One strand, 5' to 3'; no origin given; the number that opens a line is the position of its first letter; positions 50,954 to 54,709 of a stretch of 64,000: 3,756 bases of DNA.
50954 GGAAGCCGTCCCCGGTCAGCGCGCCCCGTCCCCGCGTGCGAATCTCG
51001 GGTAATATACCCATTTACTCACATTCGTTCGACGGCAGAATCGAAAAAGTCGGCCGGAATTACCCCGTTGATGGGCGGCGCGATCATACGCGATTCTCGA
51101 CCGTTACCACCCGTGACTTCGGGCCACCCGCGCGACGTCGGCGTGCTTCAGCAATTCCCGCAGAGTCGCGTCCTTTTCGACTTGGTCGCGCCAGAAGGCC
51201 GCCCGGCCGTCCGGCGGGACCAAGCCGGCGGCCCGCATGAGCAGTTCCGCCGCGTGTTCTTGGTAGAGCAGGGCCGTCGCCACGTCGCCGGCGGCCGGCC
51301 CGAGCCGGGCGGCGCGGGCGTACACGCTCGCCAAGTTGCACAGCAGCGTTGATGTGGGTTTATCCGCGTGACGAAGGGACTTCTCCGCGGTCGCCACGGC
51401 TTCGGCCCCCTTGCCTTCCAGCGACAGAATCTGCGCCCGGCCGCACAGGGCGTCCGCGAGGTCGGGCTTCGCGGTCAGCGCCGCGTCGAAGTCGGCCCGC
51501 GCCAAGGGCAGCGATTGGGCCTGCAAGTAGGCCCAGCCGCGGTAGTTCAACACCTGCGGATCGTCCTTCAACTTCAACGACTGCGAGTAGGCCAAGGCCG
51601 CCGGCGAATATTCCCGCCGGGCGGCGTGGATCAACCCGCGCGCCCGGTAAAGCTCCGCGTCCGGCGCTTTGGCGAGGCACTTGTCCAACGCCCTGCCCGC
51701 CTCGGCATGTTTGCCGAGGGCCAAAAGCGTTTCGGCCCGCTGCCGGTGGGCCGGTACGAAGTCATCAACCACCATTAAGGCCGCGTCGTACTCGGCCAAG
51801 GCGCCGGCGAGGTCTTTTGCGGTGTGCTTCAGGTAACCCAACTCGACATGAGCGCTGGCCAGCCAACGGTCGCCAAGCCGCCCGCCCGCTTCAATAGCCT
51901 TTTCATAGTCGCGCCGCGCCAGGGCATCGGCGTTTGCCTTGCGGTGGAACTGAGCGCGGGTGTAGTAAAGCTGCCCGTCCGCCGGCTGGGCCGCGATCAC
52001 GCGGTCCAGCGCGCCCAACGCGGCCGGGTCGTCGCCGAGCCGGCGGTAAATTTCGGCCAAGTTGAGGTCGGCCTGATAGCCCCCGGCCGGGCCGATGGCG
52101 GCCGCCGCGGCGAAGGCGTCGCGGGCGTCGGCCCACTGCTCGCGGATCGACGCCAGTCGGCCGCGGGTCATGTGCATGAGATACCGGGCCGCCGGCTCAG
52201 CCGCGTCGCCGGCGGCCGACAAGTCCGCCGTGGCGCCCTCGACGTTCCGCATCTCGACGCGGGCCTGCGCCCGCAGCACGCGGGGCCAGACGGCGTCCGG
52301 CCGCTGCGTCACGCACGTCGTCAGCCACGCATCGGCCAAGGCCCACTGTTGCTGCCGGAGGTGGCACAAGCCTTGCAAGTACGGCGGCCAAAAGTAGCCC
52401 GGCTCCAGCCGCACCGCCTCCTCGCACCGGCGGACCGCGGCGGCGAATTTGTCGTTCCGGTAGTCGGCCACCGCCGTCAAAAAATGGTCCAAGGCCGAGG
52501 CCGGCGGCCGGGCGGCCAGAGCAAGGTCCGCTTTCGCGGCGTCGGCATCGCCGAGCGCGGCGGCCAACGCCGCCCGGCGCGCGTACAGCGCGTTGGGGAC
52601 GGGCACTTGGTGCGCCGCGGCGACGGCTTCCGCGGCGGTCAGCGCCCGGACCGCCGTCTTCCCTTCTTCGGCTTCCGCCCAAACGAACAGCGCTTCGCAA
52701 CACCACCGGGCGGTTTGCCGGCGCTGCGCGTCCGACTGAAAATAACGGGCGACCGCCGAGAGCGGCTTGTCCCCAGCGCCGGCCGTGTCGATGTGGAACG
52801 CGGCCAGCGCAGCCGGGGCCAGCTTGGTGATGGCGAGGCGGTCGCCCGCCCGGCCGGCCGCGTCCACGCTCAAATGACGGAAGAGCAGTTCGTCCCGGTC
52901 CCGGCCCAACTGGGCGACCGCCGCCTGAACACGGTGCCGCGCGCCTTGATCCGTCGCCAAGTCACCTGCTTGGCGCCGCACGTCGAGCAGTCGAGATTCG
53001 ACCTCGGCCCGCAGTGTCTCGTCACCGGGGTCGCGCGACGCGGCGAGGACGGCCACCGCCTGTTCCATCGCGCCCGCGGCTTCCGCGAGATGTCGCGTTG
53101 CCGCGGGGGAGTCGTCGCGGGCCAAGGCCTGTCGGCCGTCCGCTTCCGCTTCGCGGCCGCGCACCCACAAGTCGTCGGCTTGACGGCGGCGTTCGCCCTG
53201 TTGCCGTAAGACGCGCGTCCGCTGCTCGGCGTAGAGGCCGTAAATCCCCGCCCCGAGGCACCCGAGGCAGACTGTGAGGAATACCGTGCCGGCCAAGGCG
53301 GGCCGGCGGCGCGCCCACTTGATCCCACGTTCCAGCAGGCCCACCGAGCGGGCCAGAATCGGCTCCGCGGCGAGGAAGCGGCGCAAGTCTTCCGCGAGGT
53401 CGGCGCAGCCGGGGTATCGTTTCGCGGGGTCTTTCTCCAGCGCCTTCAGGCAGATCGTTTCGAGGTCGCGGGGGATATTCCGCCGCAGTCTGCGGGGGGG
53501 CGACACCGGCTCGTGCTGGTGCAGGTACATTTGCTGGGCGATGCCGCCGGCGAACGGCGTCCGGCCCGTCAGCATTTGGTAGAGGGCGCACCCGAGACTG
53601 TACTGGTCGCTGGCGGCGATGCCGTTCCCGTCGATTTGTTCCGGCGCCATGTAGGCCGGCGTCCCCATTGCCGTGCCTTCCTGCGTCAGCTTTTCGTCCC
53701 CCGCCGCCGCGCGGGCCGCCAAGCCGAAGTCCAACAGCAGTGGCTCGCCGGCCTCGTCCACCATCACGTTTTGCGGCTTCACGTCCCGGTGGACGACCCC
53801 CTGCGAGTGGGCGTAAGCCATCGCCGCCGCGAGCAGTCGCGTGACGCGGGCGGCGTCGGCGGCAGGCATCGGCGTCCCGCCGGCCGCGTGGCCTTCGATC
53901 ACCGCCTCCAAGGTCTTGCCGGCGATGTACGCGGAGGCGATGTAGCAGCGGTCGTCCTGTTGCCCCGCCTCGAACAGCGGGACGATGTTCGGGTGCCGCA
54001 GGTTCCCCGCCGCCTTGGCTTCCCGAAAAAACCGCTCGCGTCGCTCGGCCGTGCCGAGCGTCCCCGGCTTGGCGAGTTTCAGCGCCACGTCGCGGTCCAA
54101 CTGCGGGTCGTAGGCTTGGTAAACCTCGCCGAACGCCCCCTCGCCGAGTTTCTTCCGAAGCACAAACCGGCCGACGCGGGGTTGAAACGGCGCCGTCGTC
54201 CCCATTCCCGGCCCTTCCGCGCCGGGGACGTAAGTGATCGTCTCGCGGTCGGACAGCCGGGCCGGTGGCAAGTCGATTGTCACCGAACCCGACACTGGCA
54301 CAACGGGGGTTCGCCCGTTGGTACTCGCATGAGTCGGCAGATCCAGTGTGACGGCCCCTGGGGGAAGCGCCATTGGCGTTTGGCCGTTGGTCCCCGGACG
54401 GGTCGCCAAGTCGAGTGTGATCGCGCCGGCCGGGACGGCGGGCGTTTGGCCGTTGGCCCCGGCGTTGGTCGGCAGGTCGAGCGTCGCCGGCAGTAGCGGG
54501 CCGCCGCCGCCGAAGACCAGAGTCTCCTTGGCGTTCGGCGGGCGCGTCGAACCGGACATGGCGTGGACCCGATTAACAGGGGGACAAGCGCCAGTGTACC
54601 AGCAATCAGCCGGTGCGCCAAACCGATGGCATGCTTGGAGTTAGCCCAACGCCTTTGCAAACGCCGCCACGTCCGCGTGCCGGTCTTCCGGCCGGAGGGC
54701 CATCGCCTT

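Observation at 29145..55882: Candidate phospho-signalling plus giant adhesin/protease system (27 kb, one strand)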

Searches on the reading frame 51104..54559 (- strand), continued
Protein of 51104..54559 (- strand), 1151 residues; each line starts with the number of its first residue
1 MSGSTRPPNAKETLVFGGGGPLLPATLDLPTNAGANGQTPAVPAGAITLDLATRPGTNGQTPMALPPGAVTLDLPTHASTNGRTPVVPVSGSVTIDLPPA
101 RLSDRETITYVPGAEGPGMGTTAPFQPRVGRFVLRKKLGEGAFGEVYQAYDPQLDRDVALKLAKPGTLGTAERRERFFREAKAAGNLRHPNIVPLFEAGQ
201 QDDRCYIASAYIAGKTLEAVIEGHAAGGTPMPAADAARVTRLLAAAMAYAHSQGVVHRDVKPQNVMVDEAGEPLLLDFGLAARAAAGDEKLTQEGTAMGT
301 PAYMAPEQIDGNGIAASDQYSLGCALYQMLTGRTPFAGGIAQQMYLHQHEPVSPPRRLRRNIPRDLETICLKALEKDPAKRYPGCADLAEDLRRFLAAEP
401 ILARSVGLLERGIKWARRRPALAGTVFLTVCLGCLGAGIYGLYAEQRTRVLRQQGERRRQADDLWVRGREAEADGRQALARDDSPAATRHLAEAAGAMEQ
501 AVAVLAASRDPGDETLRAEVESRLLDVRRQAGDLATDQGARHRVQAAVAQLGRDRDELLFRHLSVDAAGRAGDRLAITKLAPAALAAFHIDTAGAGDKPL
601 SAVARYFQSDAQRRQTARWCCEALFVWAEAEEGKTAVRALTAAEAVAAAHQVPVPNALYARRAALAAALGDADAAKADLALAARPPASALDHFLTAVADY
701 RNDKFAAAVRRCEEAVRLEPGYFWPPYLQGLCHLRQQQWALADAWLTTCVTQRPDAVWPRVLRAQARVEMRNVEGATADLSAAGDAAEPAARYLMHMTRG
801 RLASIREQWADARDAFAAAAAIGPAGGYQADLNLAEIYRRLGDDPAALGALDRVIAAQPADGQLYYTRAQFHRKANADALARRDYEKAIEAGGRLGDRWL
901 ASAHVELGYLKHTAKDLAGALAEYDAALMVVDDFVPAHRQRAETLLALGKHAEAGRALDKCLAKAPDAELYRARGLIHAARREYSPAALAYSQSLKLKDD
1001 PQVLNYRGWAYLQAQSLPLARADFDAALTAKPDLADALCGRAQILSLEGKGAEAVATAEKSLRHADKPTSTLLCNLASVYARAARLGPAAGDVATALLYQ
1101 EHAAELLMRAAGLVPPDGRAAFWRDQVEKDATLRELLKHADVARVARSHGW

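Call 24: find_related_loci(query=A1, collection=genome_contigs, flank=10000)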
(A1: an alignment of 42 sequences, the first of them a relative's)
Query A1 (1151 aa) in genome_contigs; peptide patterns used: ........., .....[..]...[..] (x = any residue, [..] = any of these).
600 stretches matched a pattern (row limit reached: there are more); 597 encode a relative of the query (tblastn E <= 1e-3); the best 80 are kept; 80 distinct loci.
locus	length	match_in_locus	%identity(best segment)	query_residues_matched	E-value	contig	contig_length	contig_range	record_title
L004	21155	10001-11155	41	116-457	2e-73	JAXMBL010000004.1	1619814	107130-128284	MAG: Pirellulales bacterium isolate STL-PLA35 C1.296.fa-4, whole genome shotgun sequence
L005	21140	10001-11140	44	103-460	1e-73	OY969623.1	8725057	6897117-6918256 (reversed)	MAG: uncultured Gemmataceae bacterium isolate MFD06742.bin.c.1 genome assembly, chromosome: 1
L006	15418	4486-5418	46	128-440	5e-69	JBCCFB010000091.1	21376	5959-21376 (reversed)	MAG: Planctomycetota bacterium isolate P01_B01_bin.120 k141_2987072_length_21376_cov_8.9905, whole genome shotgun sequen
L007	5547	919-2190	36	34-459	2e-66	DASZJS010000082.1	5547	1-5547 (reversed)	MAG TPA_asm: Gemmata sp. isolate SMAG_U6635 k141_2968337, whole genome shotgun sequence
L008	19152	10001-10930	45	129-442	1e-65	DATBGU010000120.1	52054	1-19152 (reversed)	MAG TPA_asm: Gemmataceae bacterium isolate SMAG_U3846 k141_1731850, whole genome shotgun sequence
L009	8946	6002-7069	40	105-454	8e-64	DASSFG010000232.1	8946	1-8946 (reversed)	MAG TPA_asm: Pirellulales bacterium isolate SMAG_U999 k141_153220, whole genome shotgun sequence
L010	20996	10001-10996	42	108-444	5e-63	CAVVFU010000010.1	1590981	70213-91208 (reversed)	MAG: uncultured Gemmataceae bacterium isolate MFD01716.bin.3.101 genome assembly, contig: contig_26164, whole genome sho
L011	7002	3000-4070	38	87-447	7e-62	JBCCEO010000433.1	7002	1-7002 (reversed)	MAG: Planctomycetota bacterium isolate P01_B01_bin.109 k141_1618343_length_7002_cov_18.9056, whole genome shotgun sequen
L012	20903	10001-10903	45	120-422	2e-61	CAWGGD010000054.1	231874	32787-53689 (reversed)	MAG: uncultured Verrucomicrobiae bacterium isolate MFD02979.bin.4.344 genome assembly, contig: contig_88396, whole genom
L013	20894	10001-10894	43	132-432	6e-61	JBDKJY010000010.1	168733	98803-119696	MAG: Verrucomicrobiota bacterium isolate gunnisonriver_2019_sw_WHONDRS-S19S_0062_A_bin.17 scaffold_0000020, whole genome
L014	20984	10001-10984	42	120-449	5e-61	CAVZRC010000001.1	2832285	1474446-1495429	MAG: uncultured Planctomycetota bacterium isolate MFD09671.bin.2.109 genome assembly, contig: contig_10675, whole genome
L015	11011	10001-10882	45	123-420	2e-63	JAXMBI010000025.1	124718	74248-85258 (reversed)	MAG: Pirellulales bacterium isolate STL-PLA32 C1.299.fa-25, whole genome shotgun sequence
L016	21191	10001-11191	38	88-455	7e-61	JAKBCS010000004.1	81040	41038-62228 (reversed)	MAG: Planctomycetota bacterium isolate ZJ7.bin48 NODE_217_length_81040_cov_10.029921, whole genome shotgun sequence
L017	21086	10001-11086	39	128-452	2e-60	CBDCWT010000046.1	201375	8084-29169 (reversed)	MAG: Pirellulaceae bacterium isolate 484d33e6-743c-4544-9e23-d9dd82aab886 genome assembly, contig: contig_46, whole geno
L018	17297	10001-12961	41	112-977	3e-60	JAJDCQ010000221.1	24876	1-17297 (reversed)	MAG: Planctomycetota bacterium isolate OFTM393 OFTM393_220, whole genome shotgun sequence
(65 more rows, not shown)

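Call 31: search_protein_families(library=pfam, proteins=[L002:2-1531:+], max_evalue=0.001)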
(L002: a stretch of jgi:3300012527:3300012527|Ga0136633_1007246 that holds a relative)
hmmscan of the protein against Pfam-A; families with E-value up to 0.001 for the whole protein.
L002:2-1531:+ (509 aa): 2 families
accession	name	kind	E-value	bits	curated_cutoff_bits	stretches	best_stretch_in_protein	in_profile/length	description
PF00211.25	Guanylate_cyc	-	2.7e-06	27.6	21.9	1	339-478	10-156/183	Adenylate and Guanylate cyclase catalytic domain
PF13424.12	TPR_12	-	0.0004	21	30.1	0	25-94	8-74/77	Tetratricopeptide repeat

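Call 37: search_protein_families(library=ncbifam, proteins=[L003:8083-8322:+], max_evalue=1)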
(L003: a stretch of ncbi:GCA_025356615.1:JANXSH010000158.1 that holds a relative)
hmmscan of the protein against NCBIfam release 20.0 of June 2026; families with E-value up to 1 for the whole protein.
L003:8083-8322:+ (80 aa): 0 families

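Call 79: search_protein_families(library=padloc, proteins=[window:51104-54559:-], max_evalue=0.001)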
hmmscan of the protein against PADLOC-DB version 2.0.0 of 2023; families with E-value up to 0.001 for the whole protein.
window:51104-54559:- (1151 aa): 32 families (the best 25 are shown)
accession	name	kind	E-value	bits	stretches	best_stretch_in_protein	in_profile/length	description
PDLC04053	PD-T4-6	-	3.1e-83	277.8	1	128-401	7-277/311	-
PDLC04042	PD-T4-6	-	6.1e-81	270.3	1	129-399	8-276/292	-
PDLC04061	PD-T4-6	-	2e-74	249.9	1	129-398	15-286/510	-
PDLC04043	PD-T4-6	-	3e-72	242.1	1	128-398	13-280/452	-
PDLC04054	PD-T4-6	-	2.7e-69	232.2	1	132-394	12-272/347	-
PDLC04060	PD-T4-6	-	6.9e-67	224.4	1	130-395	8-269/486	-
PDLC04138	mad6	-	6.1e-66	221.7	1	129-399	50-317/659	mads_6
PDLC04039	PD-T4-6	-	1.9e-64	216.3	1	129-396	13-276/458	-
PDLC04047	PD-T4-6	-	1.9e-62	209.3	1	129-402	9-279/327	-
PDLC04052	PD-T4-6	-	2.4e-60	203.2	1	130-402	9-283/496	-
PDLC04040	PD-T4-6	-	6.7e-58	194.7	1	138-398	2-268/547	-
PDLC04057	PD-T4-6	-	1.5e-57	193.6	1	130-400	8-275/443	-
PDLC04048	PD-T4-6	-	1.5e-53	180.4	1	130-394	10-271/354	-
PDLC04041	PD-T4-6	-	9.7e-52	174.7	1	111-486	10-294/443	-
PDLC04064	PD-T4-6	-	1.7e-51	173.3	1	129-401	19-286/369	-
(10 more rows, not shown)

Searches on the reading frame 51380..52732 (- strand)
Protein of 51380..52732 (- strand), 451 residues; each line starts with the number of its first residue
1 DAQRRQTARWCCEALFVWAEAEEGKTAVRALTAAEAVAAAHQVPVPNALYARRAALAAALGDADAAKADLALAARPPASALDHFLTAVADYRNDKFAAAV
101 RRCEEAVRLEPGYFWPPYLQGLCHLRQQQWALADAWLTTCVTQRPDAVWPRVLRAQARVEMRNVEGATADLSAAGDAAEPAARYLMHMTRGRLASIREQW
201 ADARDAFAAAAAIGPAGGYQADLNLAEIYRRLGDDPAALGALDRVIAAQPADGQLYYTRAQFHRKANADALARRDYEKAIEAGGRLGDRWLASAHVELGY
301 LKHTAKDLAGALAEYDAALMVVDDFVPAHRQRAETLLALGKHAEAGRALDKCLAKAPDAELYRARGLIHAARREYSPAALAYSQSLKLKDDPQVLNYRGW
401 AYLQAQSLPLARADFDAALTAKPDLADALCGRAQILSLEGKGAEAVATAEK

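Call 34: find_related_loci(query=A2, collection=metagenome_contigs, flank=10000)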
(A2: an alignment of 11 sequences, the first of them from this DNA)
Query A2 (451 aa) in metagenome_contigs; peptide patterns used: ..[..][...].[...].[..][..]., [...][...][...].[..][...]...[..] (x = any residue, [..] = any of these).
80 stretches matched a pattern; 13 encode a relative of the query (tblastn E <= 1e-3); 13 distinct loci.
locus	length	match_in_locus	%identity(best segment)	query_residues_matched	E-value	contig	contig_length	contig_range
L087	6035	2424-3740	59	1-440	2e-150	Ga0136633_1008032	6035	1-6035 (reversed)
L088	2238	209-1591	34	1-451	2e-60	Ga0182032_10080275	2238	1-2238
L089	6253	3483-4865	34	1-451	4e-57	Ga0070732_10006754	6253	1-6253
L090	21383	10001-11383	32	1-451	7e-51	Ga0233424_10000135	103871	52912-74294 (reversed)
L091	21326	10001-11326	34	1-432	6e-57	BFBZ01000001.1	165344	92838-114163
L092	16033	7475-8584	38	76-434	6e-46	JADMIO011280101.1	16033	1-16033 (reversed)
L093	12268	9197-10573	30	1-433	1e-36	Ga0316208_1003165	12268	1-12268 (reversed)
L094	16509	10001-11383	30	34-451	6e-29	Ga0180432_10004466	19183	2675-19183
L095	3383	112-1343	32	48-450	1e-36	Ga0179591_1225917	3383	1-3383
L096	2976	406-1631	34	47-451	1e-34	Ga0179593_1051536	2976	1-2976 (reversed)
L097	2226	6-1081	47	103-447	2e-25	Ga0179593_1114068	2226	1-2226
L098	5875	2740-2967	42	73-148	6e-11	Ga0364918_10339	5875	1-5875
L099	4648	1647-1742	53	113-144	6e-6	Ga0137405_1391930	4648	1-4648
